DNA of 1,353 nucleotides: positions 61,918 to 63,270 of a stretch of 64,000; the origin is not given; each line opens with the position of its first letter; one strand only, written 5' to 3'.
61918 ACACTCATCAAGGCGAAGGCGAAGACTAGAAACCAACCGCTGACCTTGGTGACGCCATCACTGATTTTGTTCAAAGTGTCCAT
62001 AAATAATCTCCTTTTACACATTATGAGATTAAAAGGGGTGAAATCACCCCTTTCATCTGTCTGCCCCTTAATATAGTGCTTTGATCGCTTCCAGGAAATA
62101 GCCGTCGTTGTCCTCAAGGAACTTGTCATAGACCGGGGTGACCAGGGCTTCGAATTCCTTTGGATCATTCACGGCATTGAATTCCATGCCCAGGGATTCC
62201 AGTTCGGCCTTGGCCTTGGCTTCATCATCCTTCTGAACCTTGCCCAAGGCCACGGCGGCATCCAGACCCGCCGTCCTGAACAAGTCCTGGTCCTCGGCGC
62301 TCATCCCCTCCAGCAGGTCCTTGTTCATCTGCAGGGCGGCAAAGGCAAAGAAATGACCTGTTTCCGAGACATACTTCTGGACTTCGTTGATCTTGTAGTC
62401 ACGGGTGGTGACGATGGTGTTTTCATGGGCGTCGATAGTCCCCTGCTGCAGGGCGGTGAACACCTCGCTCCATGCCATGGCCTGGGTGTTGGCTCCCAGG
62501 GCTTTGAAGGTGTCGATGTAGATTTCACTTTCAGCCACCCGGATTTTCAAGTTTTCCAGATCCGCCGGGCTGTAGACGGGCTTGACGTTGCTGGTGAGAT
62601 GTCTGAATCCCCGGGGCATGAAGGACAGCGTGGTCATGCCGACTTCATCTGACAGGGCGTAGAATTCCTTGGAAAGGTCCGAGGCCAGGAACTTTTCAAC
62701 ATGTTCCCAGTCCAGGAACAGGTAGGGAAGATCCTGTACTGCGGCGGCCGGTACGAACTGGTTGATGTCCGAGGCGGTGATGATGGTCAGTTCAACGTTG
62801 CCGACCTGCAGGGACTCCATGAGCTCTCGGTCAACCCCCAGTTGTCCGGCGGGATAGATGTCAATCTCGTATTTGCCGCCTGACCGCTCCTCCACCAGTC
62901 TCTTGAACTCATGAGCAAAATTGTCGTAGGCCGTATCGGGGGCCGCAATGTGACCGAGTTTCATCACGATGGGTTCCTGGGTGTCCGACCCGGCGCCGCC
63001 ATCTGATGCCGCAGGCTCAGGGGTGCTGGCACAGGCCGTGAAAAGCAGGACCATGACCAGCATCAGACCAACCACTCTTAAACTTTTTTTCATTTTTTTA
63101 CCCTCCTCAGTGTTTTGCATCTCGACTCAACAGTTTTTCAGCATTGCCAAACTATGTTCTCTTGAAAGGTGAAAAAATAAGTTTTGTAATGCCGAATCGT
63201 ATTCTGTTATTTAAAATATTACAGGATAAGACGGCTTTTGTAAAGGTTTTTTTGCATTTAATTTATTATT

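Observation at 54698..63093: Meta-cleavage 'lower pathway' with a TRAP importer but no ring-cleaving dioxygenase, in an anaerobe-type genome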

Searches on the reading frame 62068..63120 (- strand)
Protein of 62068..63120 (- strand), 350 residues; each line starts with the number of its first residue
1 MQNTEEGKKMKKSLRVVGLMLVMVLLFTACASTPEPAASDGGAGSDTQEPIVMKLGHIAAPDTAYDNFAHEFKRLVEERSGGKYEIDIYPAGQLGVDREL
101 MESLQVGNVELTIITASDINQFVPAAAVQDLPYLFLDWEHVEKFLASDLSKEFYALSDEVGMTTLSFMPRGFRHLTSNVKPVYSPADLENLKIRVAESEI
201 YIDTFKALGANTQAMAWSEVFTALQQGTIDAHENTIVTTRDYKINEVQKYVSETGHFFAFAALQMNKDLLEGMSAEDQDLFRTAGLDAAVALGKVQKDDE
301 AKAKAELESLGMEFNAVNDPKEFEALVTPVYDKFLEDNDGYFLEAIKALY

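Call 3: search_protein_families(library=ncbifam, proteins=[window:62068-63120:-])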
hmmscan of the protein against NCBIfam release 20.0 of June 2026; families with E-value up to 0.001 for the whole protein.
window:62068-63120:- (350 aa): 2 families
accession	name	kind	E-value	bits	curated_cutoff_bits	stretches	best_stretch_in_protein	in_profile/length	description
NF037995.1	TRAP_S1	subfamily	3.1e-64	216.9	50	1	54-319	1-265/271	TRAP transporter substrate-binding protein DctP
TIGR00787.1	dctP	subfamily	2.8e-61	207.2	175.05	1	56-307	2-253/257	DctP family TRAP transporter solute-binding subunit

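Call 4: search_protein_families(library=pfam, proteins=[window:62068-63120:-])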
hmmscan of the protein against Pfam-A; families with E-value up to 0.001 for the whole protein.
window:62068-63120:- (350 aa): 1 family
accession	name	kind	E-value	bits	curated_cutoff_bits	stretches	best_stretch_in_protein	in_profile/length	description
PF03480.18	DctP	-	8.9e-76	255.4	23.4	1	55-336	1-284/286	Bacterial extracellular solute-binding protein, family 7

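Call 13: search_solved_structures(query=window:62068-63120:-, max_evalue=1e-10)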
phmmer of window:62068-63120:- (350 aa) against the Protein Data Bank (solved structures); distinct sequences matched with E-value up to 1e-10: 79 (the best 60 are shown).
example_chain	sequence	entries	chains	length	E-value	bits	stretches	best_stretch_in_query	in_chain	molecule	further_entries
4nq8_A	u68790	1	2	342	8.8e-56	192.6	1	51-347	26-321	Putative periplasmic substrate-binding transport protein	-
4p9k_A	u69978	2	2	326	6.5e-50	173.3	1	65-344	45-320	TRAP dicarboxylate transporter, DctP subunit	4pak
4pdd_A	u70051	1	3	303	3.6e-49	170.9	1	52-348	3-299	TRAP dicarboxylate transporter, DctP subunit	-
4pdh_A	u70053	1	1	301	9.2e-48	166.2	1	66-335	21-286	TRAP dicarboxylate transporter, DctP subunit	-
4xeq_A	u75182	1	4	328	4.5e-44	154.1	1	55-340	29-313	TRAP dicarboxylate transporter, DctP subunit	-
4n8y_A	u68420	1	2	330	1.3e-42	149.3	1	77-338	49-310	Putative TRAP-type C4-dicarboxylate transport system, binding periplasmic protein (DctP su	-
4pc9_A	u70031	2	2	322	9.1e-41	143.2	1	48-325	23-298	C4-dicarboxylate transport system, substrate-binding protein, putative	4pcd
4p47_A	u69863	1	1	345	2.1e-40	142.1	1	70-337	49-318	TRAP dicarboxylate transporter, DctP subunit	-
4mhf_A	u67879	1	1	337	6.8e-40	140.4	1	73-339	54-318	TRAP dicarboxylate transporter, DctP subunit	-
4mij_A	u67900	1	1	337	6.8e-40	140.4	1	73-339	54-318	TRAP dicarboxylate transporter, DctP subunit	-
8t9t_A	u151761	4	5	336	3.2e-38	134.9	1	41-343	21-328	Isethionate-binding periplasmic protein DctP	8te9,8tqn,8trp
4o94_A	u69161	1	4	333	6.6e-37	130.6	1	47-334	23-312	TRAP dicarboxylate transporter DctP subunit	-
9dtl_A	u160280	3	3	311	2.3e-36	128.8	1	46-335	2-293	C4-dicarboxylate-binding periplasmic protein | C4-dicarboxylate-binding protein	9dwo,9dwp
4pfr_A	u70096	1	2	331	5.3e-36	127.6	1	68-339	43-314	TRAP dicarboxylate transporter, DctP subunit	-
9dsy_A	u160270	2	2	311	6.1e-36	127.4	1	46-278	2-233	C4-dicarboxylate-binding periplasmic protein DctP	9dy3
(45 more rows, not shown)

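Call 39: find_homologous_proteins(query=window:62068-63120:-, max_evalue=1e-30)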
Query window:62068-63120:- (350 aa): 4358 proteins with E <= 1e-30 among 8000 candidates; the best 120 are listed.
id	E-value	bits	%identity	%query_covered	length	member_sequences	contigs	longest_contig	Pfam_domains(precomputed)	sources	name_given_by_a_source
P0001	3.9e-221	751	100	97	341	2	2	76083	PF03480.19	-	-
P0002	3.9e-199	679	90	97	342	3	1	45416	PF03480.19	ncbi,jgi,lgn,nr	ncbi:MAG: hypothetical protein AVO33_09640 [delta proteobacterium ML8_F1]|nr:MAG: hypothetical prote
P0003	2.3e-160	551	80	86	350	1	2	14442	PF03480.19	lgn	-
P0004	4.1e-158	544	72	97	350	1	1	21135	PF03480.19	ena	-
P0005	3.4e-157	541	71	97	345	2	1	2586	PF03480.19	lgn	-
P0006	4.0e-157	540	73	97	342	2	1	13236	PF03480.19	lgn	-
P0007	2.1e-156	538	73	97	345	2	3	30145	PF03480.19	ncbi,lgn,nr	ncbi:MAG: TRAP-type transport system periplasmic protein [Clostridiales bacterium]|nr:TRAP-type tran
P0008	1.2e-155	536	70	96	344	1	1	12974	PF03480.19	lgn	-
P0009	3.9e-155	534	71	97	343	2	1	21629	PF03480.19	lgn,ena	-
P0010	6.0e-154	530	77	86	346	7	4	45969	PF03480.19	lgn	-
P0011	3.8e-153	527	71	97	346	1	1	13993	PF03480.19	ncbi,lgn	ncbi:MAG: TRAP transporter substrate-binding protein [Pseudomonadota bacterium]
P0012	1.1e-152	526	68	97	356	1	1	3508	PF03480.19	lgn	-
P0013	2.1e-152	525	69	97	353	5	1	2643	PF03480.19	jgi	-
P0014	2.9e-152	524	77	85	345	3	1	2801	PF03480.19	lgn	-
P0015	3.0e-152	524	72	93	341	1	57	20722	PF03480.19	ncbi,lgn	-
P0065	3.5e-114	399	57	97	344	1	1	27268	PF03480.19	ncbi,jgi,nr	ncbi:MAG: TRAP transporter substrate-binding protein [Propionibacteriaceae bacterium]|jgi:tripartite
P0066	4.0e-113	396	55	97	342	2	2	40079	PF03480.19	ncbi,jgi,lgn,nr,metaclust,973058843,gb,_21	ncbi:MAG: TRAP dicarboxylate transporter, DctP subunit [Clostridiales bacterium 38_11]|nr:MAG: TRAP 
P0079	7.1e-102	359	53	96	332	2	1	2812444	PF03480.19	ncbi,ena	-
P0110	9.6e-77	276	44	93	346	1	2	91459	PF03480.19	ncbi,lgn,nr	ncbi:MAG: TRAP-type C4-dicarboxylate transport system, periplasmic component [Firmicutes bacterium]|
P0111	1.7e-76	276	42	97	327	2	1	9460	PF03480.19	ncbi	ncbi:MAG: TRAP transporter substrate-binding protein [Syntrophothermus sp.]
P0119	9.3e-74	267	42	97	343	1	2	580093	PF03480.19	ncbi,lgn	-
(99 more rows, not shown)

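Call 40: find_encoding_contigs(protein=P0065, flank=9000, max_places=1)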
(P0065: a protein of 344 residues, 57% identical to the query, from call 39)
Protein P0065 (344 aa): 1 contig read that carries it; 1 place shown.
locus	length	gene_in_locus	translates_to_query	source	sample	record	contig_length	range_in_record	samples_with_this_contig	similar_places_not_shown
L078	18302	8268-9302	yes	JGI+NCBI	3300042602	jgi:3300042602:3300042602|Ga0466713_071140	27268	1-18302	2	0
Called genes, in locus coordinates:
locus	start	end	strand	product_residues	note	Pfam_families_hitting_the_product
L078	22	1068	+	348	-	PF00496:SBP_bac_5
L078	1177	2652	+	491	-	PF00528:BPD_transp_1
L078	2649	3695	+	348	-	PF00528:BPD_transp_1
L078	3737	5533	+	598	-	PF13555:AAA_29 (faint), PF00005:ABC_tran, PF02463:SMC_N (weak), PF13304:AAA_21 (faint), PF13401:AAA_22 (faint), PF08352:oligo_HPY, PF00005:ABC_tran, PF08352:oligo_HPY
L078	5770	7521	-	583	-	-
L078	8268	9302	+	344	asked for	PF03480:DctP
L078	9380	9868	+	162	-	PF04290:DctQ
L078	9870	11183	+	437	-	PF06808:DctM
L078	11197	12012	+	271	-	PF00561:Abhydrolase_1, PF12146:Hydrolase_4 (weak), PF12697:Abhydrolase_6, PF00561:Abhydrolase_1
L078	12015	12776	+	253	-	PF01557:FAA_hydrolase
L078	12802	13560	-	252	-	PF09339:HTH_IclR, PF01614:IclR_C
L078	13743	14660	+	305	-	PF09290:AcetDehyd-dimer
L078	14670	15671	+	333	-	PF00682:HMGL-like, PF07836:DmpG_comm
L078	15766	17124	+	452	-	PF16980:CitMHS_2, PF03600:CitMHS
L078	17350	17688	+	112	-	PF03551:PadR, PF22194:WHD_F93 (weak)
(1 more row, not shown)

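Call 41: find_encoding_contigs(protein=P0066, flank=9000, max_places=1)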
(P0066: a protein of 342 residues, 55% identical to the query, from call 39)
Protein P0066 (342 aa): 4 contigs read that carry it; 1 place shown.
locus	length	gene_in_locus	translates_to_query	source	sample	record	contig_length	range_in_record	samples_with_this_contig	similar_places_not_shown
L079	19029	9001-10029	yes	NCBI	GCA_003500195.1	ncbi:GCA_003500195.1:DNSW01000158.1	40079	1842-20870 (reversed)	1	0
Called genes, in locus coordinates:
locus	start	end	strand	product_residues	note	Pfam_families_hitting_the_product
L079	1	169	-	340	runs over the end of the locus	PF04015:DUF362, PF13187:Fer4_9 (weak), PF00037:Fer4 (weak), PF12838:Fer4_7, PF13237:Fer4_10 (weak), PF14697:Fer4_21, PF00037:Fer4 (weak), PF12837:Fer4_6 (weak), +2 more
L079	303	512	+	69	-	-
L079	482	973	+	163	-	PF21982:RecX_HTH1, PF02631:RecX_HTH2, PF21981:RecX_HTH3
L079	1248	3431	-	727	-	PF01751:Toprim, PF01131:Topoisom_bac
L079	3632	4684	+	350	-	PF01212:Beta_elim_lyase, PF00266:Aminotran_5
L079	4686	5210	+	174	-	PF12724:Flavodoxin_5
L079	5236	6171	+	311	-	PF01869:BcrAD_BadFG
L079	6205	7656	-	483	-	PF00128:Alpha-amylase, PF02324:Glyco_hydro_70 (faint)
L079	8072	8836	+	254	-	PF09339:HTH_IclR, PF01614:IclR_C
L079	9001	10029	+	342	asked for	PF03480:DctP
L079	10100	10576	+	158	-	PF04290:DctQ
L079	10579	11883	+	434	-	PF06808:DctM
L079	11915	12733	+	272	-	PF00326:Peptidase_S9 (faint), PF00561:Abhydrolase_1, PF12146:Hydrolase_4, PF12697:Abhydrolase_6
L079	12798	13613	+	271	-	PF01557:FAA_hydrolase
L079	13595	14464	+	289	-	PF01118:Semialdhyde_dh (weak), PF09290:AcetDehyd-dimer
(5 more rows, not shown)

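Call 42: find_encoding_contigs(protein=P0079, flank=9000, max_places=1)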
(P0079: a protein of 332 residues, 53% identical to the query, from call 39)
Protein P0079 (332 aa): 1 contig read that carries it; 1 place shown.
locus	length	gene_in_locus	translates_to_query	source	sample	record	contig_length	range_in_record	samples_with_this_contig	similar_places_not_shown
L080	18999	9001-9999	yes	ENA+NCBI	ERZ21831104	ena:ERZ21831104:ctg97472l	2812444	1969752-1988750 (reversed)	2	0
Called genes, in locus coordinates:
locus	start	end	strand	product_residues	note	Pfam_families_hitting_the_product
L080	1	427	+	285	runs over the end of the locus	PF01418:HTH_6, PF01380:SIS, PF13580:SIS_2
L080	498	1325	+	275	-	PF01012:ETF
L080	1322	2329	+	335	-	PF01012:ETF, PF00766:ETF_alpha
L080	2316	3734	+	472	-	PF01565:FAD_binding_4, PF02913:FAD-oxidase_C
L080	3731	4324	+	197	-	PF00440:TetR_N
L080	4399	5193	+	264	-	PF09339:HTH_IclR, PF01614:IclR_C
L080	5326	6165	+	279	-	PF00561:Abhydrolase_1, PF12146:Hydrolase_4 (weak), PF12697:Abhydrolase_6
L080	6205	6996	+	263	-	PF01557:FAA_hydrolase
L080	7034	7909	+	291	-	PF01118:Semialdhyde_dh, PF01408:GFO_IDH_MocA (weak), PF09290:AcetDehyd-dimer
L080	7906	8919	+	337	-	PF00682:HMGL-like, PF07836:DmpG_comm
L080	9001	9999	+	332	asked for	PF03480:DctP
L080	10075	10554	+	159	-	PF04290:DctQ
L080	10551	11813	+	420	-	PF06808:DctM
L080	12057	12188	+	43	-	-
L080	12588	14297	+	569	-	PF02743:dCache_1, PF17203:sCache_3_2 (faint), PF00672:HAMP (weak), PF00512:HisKA, PF02518:HATPase_c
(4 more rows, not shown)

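Call 43: find_encoding_contigs(protein=P0110, flank=8000, max_places=1)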
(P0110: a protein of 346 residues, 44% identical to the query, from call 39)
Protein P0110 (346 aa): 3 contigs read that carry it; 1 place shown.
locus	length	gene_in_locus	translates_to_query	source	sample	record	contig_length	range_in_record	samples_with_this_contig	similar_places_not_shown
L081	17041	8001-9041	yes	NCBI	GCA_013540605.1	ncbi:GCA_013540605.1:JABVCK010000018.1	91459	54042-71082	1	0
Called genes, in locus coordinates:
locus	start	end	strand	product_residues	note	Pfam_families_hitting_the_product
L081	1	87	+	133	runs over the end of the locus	-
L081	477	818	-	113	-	PF09587:PGA_cap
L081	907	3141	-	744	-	PF11369:DUF3160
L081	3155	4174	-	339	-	PF13517:FG-GAP_3 (faint)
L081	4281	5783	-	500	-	PF13490:zf-HC2 (weak), PF13786:DUF4179 (weak), PF18705:DUF5643 (faint)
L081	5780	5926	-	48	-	PF08281:Sigma70_r4_2 (weak)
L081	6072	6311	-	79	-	PF04542:Sigma70_r2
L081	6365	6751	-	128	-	PF08281:Sigma70_r4_2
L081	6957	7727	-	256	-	PF09339:HTH_IclR, PF01978:TrmB (faint), PF12802:MarR_2 (faint), PF01614:IclR_C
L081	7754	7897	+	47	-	-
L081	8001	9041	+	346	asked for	PF03480:DctP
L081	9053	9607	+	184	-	PF04290:DctQ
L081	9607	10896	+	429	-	PF06808:DctM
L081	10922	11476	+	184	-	PF01558:POR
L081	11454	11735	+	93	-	PF13183:Fer4_8 (faint), PF13534:Fer4_17 (faint), PF25160:LdpA_Fe-S-bd (faint), PF00037:Fer4 (weak), PF14697:Fer4_21, PF12838:Fer4_7, PF13187:Fer4_9 (weak), PF00037:Fer4 (weak), +2 more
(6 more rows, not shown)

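Call 44: find_encoding_contigs(protein=P0119, flank=8000, max_places=1)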
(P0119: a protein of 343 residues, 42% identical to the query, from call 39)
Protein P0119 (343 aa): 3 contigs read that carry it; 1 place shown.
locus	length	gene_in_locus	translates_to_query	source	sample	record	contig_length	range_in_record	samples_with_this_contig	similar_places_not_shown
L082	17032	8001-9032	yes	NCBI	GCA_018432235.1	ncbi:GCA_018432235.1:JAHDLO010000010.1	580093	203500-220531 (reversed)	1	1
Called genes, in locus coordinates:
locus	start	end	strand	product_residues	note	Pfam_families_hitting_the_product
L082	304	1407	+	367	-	PF01571:GCV_T, PF08669:GCV_T_C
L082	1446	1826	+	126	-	PF01597:GCV_H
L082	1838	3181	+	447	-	PF02347:GDC-P, PF00266:Aminotran_5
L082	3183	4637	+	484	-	PF02347:GDC-P, PF00266:Aminotran_5 (weak), PF21478:GcvP2_C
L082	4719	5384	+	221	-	PF21948:LplA-B_cat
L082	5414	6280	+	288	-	PF16881:LIAS_N, PF04055:Radical_SAM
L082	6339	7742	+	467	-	PF00890:FAD_binding_2 (faint), PF01134:GIDA, PF01262:AlaDh_PNT_C (faint), PF07992:Pyr_redox_2, PF12831:FAD_oxidored, PF13738:Pyr_redox_3, PF00070:Pyr_redox, PF02852:Pyr_redox_dim, +3 more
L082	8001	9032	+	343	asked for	PF03480:DctP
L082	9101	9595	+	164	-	PF04290:DctQ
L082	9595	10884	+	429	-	PF06808:DctM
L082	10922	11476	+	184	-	PF01558:POR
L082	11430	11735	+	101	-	PF00037:Fer4 (weak), PF12797:Fer4_2 (faint), PF12837:Fer4_6 (faint), PF13237:Fer4_10 (weak), PF14697:Fer4_21, PF12838:Fer4_7, PF13187:Fer4_9 (weak)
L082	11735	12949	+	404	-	PF01855:POR_N, PF02780:Transketolase_C (weak), PF17147:PFOR_II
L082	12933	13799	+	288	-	PF02775:TPP_enzyme_C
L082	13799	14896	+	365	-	PF00871:Acetate_kinase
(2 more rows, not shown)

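Call 45: find_encoding_contigs(protein=P0111, flank=8000, max_places=1)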
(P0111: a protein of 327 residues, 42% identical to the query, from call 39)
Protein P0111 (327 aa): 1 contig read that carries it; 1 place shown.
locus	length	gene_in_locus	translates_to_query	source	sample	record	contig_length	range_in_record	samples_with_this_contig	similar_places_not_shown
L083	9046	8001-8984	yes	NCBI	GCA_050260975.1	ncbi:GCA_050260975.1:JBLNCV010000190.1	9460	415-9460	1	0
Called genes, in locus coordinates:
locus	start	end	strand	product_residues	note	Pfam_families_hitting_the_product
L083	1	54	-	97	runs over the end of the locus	-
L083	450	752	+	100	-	-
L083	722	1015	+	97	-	-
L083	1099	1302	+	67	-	PF01909:NTP_transf_2 (weak), PF18765:Polbeta (weak)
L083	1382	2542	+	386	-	PF05384:DegS, PF07730:HisKA_3, PF02518:HATPase_c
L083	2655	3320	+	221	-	PF00072:Response_reg, PF00196:GerE, PF04545:Sigma70_r4 (weak), PF08281:Sigma70_r4_2 (weak), PF13412:HTH_24 (weak)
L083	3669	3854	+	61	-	PF04964:Flp_Fap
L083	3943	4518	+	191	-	PF01478:Peptidase_A24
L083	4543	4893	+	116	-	PF02643:DUF192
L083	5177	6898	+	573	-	PF00015:MCPsignal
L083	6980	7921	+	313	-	PF02558:ApbA, PF03721:UDPG_MGDP_dh_N (weak), PF08546:ApbA_C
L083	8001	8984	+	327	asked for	PF03480:DctP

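Call 74: predict_structure(alignment_id=A1)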
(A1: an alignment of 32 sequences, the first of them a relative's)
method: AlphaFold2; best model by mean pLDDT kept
length: 341 residues; sequences in the alignment: 32
mean_pLDDT: 90.3   pTM: 0.84
mean pLDDT of the five models: 90.3, 89.8, 89.0, 88.7, 86.7
residues with pLDDT >= 90: 283; 70-90: 20; 50-70: 17; < 50: 21
segments of 3 or more residues with pLDDT < 50: 1-5, 20-35
pLDDT, mean of each block of 10 residues (from residue 1): 47 52 42 55 95 94 99 97 85 95 96 94 97 97 96 98 97 97 93 96 90 96 96 96 97 98 98 98 96 97 97 95 95 97 93
secondary structure, 60 per line:
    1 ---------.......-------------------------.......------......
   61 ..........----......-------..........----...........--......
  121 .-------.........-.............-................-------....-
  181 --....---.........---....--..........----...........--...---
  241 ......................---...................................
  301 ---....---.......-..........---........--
elements in order: H10-16 E42-48 H55-70 E75-80 H88-97 E102-106 H107-112 H115-121 H129-137 H139-151 E153-168 H176-179 E183-186 H190-198 E202-205 H208-217 E222-226 H227-232 E241-257 H258-262 H266-300 E304-307 H311-317 H319-328 H332-339

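Call 76: fold_search(model_id=the predicted structure, library=pdb)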
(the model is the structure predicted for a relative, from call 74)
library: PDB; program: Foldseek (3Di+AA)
matches with E <= 10: 1354; with E <= 0.001: 655
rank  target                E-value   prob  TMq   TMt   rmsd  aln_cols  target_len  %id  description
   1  4nq8_A                1.7e-32  1.00  0.84  0.95   1.7       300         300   35  Crystal structure of a trap periplasmic solute binding protein from Bordetella bronchispeptica (bb3421), target EFI-51 (released 2014-01-01)
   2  4nq8_B                5.3e-32  1.00  0.84  0.95   1.7       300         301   35  Crystal structure of a trap periplasmic solute binding protein from Bordetella bronchispeptica (bb3421), target EFI-51 (released 2014-01-01)
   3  4p9k                  2.9e-31  1.00  0.83  0.93   1.9       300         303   34  CRYSTAL STRUCTURE OF A TRAP PERIPLASMIC SOLUTE BINDING PROTEIN FROM VERMINEPHROBACTER EISENIAE EF01-2 (Veis_3954, TARGET (released 2014-05-07)
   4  4pdh                  4.9e-31  1.00  0.82  0.92   1.9       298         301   32  CRYSTAL STRUCTURE OF A TRAP PERIPLASMIC SOLUTE BINDING PROTEIN FROM POLAROMONAS SP JS666 (Bpro_1871, TARGET EFI-510164)  (released 2014-05-14)
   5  4xeq_A                9.4e-31  1.00  0.84  0.95   1.5       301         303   30  CRYSTAL STRUCTURE OF A TRAP PERIPLASMIC SOLUTE BINDING PROTEIN FROM DESULFOVIBRIO VULGARIS (Deval_0042, TARGET EFI-510 (released 2015-01-28)
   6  4xeq_B                1.6e-30  1.00  0.84  0.94   1.4       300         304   30  CRYSTAL STRUCTURE OF A TRAP PERIPLASMIC SOLUTE BINDING PROTEIN FROM DESULFOVIBRIO VULGARIS (Deval_0042, TARGET EFI-510 (released 2015-01-28)
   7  4pak                  2.0e-30  1.00  0.83  0.93   1.9       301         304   34  CRYSTAL STRUCTURE OF A TRAP PERIPLASMIC SOLUTE BINDING PROTEIN FROM VERMINEPHROBACTER EISENIAE EF01-2 (Veis_3954, TARGET (released 2014-05-07)
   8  4xeq_C                6.9e-30  1.00  0.84  0.95   1.4       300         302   30  CRYSTAL STRUCTURE OF A TRAP PERIPLASMIC SOLUTE BINDING PROTEIN FROM DESULFOVIBRIO VULGARIS (Deval_0042, TARGET EFI-510 (released 2015-01-28)
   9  4pdd_A                7.4e-30  1.00  0.83  0.93   1.7       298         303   32  CRYSTAL STRUCTURE OF A TRAP PERIPLASMIC SOLUTE BINDING PROTEIN FROM POLAROMONAS SP JS666 (Bpro_0088, TARGET EFI-510167 (released 2014-05-14)
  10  2v4c                  3.8e-29  1.00  0.80  0.87   2.4       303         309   29  Structure of sialic acid binding protein (SiaP) in the presence of KDN (released 2010-03-31)
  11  8t9t                  3.8e-29  1.00  0.81  0.89   2.2       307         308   30  Apo Crystal Structure of a Substrate Binding Protein (IseP) from an Isethionate TRAP Transporter (released 2024-06-26)
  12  9ht3_A                4.3e-29  1.00  0.83  0.92   1.9       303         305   28  Crystal structure of PA0884, the SBP component of a Pseudomonas aeruginosa PAO1 Tripartite ATP-independent Periplasmic (released 2025-09-10)
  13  2cex_D                4.5e-29  1.00  0.73  0.81   3.7       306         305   28  Structure of a sialic acid binding protein (SiaP) in the presence of the sialic acid acid analogue Neu5Ac2en (released 2006-05-15)
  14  9fvb_A                4.8e-29  1.00  0.73  0.81   3.6       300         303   26  Crystal structure of VcSiaP in complex with a VHH antibody (VHH_VcP#2) (released 2024-11-06)
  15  4pf8_B                5.4e-29  1.00  0.82  0.92   2.2       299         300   25  CRYSTAL STRUCTURE OF A TRAP PERIPLASMIC SOLUTE BINDING PROTEIN FROM SULFITOBACTER sp. NAS-14.1 (TARGET EFI-510299) WIT (released 2014-05-14)
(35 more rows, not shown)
